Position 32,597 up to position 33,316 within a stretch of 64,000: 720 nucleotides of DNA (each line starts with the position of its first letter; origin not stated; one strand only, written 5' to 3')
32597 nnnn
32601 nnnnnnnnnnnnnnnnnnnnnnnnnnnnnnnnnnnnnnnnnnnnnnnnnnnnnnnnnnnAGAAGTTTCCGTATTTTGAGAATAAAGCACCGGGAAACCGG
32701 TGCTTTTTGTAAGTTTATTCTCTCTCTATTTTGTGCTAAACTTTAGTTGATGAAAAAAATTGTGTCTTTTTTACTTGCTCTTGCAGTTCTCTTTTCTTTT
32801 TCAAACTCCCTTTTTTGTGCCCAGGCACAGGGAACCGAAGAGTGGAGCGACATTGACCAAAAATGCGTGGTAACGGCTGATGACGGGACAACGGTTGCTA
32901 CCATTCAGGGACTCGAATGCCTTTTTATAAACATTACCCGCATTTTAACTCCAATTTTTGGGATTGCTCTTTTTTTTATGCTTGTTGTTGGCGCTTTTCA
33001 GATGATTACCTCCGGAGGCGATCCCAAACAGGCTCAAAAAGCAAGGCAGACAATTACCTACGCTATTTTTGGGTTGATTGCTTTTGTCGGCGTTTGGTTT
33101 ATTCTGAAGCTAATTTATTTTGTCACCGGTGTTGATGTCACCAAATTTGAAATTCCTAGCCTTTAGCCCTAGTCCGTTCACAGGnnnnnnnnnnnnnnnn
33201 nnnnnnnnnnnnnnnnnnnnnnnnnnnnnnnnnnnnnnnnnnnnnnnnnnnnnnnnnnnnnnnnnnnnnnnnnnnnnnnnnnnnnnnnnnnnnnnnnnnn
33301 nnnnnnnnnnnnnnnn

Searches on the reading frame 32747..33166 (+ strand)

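Call 3: search_protein_families(library=pfam, proteins=[window:32747-33166:+], max_evalue=0.1)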
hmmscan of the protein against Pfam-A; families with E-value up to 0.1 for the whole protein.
window:32747-33166:+ (139 aa): 1 family
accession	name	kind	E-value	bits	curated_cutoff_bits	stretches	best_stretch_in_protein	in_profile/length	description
PF18895.5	T4SS_pilin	-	6.8e-10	39.3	26.6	1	62-123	11-71/71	Type IV secretion system pilin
